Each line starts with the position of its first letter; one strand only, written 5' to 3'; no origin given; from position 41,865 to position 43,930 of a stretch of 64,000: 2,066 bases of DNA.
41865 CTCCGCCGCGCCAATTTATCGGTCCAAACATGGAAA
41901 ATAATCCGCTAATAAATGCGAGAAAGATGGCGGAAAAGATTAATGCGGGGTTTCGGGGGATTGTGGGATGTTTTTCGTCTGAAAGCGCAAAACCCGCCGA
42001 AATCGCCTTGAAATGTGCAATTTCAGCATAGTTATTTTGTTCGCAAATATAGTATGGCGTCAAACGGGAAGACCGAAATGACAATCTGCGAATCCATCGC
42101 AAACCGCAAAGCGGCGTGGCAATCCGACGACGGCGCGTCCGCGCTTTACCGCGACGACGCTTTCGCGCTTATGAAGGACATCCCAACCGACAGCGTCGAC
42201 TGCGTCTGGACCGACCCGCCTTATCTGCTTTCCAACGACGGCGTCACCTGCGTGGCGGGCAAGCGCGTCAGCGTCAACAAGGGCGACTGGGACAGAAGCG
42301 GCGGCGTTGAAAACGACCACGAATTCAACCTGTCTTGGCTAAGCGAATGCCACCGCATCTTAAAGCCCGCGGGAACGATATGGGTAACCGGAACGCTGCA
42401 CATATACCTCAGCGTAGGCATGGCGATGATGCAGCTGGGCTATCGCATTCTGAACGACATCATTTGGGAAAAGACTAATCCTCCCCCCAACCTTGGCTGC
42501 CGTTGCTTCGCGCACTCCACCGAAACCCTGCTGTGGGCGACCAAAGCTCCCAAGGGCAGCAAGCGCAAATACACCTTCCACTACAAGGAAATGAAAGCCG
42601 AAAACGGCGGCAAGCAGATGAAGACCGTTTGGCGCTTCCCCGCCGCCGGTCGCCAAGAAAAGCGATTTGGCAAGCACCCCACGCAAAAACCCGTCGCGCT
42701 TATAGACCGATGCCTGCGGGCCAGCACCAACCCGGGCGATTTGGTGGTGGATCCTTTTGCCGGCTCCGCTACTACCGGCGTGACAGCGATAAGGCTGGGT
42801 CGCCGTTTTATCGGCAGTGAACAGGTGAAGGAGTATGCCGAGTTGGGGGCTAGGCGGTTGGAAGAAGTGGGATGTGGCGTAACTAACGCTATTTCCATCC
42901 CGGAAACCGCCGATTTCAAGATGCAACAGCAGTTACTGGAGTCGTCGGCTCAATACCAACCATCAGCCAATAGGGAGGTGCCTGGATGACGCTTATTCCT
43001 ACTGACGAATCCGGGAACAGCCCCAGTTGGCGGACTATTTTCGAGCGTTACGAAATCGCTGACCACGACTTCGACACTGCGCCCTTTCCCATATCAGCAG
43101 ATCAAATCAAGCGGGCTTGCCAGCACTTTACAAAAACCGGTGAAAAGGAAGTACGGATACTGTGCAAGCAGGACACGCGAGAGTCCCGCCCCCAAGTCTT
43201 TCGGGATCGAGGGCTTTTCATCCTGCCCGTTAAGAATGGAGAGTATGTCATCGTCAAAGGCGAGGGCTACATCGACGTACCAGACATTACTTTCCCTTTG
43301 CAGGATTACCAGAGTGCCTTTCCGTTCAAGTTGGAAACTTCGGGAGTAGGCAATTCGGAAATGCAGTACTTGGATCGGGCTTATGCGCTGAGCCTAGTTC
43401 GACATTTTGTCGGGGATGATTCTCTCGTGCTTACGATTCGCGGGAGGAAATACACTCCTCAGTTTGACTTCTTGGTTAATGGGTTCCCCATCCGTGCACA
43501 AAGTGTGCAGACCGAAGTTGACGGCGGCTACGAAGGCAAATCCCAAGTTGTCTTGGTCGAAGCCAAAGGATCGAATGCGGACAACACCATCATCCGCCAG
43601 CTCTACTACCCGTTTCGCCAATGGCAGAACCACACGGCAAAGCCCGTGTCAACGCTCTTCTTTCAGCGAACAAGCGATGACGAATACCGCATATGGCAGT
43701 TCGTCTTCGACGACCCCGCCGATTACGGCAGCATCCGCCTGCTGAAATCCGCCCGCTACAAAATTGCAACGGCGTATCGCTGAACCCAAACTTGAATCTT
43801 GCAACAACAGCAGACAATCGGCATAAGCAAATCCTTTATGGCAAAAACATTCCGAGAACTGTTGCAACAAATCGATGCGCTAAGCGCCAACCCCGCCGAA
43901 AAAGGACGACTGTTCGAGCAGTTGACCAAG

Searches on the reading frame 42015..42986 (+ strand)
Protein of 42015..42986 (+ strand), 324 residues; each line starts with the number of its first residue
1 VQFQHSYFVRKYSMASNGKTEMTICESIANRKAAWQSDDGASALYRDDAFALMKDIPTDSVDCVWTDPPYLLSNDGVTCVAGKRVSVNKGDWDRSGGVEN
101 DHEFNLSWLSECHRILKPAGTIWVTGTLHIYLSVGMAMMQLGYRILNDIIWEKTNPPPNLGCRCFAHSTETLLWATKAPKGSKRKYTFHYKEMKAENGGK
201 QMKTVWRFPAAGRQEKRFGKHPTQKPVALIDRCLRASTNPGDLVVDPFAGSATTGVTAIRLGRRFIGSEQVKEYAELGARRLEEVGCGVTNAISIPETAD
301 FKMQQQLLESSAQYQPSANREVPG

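Call 4: search_protein_families(library=pfam, proteins=[window:42015-42986:+], max_evalue=0.01)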
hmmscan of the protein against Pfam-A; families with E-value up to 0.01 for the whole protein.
window:42015-42986:+ (324 aa): 1 family
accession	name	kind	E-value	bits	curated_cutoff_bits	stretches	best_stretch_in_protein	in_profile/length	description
PF01555.25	N6_N4_Mtase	-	5e-53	180.7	26.7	1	61-277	1-218/221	DNA methylase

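Call 48: search_protein_families(library=padloc, proteins=[window:42015-42986:+], max_evalue=0.001)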
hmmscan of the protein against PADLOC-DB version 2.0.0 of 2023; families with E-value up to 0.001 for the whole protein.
window:42015-42986:+ (324 aa): 63 families (the best 25 are shown)
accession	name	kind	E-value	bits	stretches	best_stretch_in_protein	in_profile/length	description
PDLC03371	MTase_II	-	4.6e-84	280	1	41-285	10-255/260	Type II methyltransferase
PDLC03216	MTase_II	-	2.6e-72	241.8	1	42-286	12-259/364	Type II methyltransferase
PDLC03738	oMTase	-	1.6e-68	229.1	1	41-286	20-269/376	orphan methyltransferase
PDLC03302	MTase_II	-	2.4e-43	146.8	1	44-309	7-287/626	Type II methyltransferase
PDLC03299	MTase_II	-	2.1e-41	140.4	1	37-284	10-259/296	Type II methyltransferase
PDLC03387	MTase_II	-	5.3e-34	115.7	1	132-283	129-276/289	Type II methyltransferase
PDLC03279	MTase_II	-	5.4e-28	95.6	1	27-283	342-585/587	Type II methyltransferase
PDLC03320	MTase_II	-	2.3e-27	93.9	2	196-287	188-279/289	Type II methyltransferase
PDLC03353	MTase_II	-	5.6e-26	89.6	1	42-283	10-251/260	Type II methyltransferase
PDLC03265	MTase_II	-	1.2e-25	88.6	2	202-284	251-330/333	Type II methyltransferase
PDLC03339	MTase_II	-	3.6e-24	83.3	2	196-285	185-274/399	Type II methyltransferase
PDLC03230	MTase_II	-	2e-23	81.3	1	42-278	36-278/360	Type II methyltransferase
PDLC03228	MTase_II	-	1.7e-22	78.4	2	220-292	143-215/227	Type II methyltransferase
PDLC03300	MTase_II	-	5.9e-21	72.8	1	104-295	89-288/302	Type II methyltransferase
PDLC03308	MTase_II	-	1.1e-19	68.7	1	44-285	172-398/419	Type II methyltransferase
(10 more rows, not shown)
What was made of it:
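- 42015..42989 (+): Type II N6/N4 DNA methyltransferase. Neighbour of the ISP gene and not part of it. Pfam N6_N4_Mtase E 5e-53 (call 4); PADLOC MTase_II E 5e-84 (call 48).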

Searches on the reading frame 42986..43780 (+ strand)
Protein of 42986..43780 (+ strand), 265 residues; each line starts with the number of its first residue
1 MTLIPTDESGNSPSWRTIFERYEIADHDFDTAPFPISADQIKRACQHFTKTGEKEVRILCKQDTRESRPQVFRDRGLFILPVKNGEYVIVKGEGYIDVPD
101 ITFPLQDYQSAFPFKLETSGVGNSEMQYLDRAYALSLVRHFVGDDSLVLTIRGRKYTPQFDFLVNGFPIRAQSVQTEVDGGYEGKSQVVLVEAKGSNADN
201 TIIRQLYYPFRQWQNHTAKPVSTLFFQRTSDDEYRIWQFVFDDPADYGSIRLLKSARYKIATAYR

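Call 4: search_protein_families(library=pfam, proteins=[window:42986-43780:+], max_evalue=0.01)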
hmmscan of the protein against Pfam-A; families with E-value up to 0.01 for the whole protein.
window:42986-43780:+ (265 aa): 2 families
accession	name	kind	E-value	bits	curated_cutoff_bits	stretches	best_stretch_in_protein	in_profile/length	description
PF22518.2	DUF6997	-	2.4e-46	158.5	27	1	92-259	3-175/175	Domain of unknown function (DUF6997)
PF22515.2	DUF6996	-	1e-22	80.4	27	1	14-89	3-71/71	Domain of unknown function (DUF6996)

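Call 37: search_protein_families(library=ncbifam, proteins=[window:42986-43780:+], max_evalue=0.05)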
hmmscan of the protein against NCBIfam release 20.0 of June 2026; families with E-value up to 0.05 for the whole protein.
window:42986-43780:+ (265 aa): 0 families

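Call 48: search_protein_families(library=padloc, proteins=[window:42986-43780:+], max_evalue=0.001)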
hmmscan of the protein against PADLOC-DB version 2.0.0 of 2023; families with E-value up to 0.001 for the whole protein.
window:42986-43780:+ (265 aa): 1 family
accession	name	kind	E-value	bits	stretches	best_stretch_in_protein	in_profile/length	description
PDLC03513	REase_II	-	2.9e-31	107.4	1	11-260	7-248/426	Type II restriction enzyme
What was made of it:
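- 42986..43783 (+): Candidate Type II restriction endonuclease (DUF6996/DUF6997). Its start overlaps the methyltransferase stop. Pfam (call 4); PADLOC REase_II E 3e-31 (call 48).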
